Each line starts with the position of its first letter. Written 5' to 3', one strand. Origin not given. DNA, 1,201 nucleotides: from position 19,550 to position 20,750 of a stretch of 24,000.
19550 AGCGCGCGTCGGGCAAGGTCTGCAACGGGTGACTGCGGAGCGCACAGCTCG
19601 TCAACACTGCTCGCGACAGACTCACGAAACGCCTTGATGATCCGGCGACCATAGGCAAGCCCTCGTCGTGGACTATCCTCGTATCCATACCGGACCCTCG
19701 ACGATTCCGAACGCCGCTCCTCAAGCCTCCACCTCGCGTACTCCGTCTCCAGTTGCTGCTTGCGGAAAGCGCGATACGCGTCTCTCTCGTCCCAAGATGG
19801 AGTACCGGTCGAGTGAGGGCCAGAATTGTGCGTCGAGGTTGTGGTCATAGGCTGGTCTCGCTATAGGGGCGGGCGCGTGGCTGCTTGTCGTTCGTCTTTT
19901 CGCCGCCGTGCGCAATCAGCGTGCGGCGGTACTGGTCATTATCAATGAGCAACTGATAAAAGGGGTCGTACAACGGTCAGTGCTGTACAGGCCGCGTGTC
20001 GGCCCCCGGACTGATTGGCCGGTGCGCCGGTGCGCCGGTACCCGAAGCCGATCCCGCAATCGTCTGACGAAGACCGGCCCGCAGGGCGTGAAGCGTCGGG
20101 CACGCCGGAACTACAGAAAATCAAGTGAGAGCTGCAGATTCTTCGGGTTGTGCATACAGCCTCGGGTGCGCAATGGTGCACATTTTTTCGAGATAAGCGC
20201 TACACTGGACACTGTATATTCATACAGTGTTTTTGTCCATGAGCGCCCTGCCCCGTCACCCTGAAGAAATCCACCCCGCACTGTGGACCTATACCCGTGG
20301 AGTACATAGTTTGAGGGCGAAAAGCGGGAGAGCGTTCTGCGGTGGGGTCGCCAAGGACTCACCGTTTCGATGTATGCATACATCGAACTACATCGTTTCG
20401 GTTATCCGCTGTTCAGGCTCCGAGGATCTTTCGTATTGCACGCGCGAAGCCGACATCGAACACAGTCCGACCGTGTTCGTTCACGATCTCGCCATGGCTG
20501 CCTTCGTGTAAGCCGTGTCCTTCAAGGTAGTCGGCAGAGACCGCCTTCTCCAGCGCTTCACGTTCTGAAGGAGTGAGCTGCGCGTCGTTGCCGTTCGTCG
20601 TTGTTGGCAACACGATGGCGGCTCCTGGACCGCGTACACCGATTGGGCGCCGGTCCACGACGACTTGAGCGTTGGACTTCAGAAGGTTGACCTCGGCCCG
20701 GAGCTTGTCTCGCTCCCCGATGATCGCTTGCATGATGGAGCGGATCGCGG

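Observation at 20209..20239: Near-consensus LexA SOS box embedded in a promoter facing the defence operon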

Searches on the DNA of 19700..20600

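Call 50: search_rna_families(source=window, start=19700, end=20600, threshold=evalue, max_evalue=1)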
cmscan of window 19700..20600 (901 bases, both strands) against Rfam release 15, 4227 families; matches with E-value up to 1: 0.
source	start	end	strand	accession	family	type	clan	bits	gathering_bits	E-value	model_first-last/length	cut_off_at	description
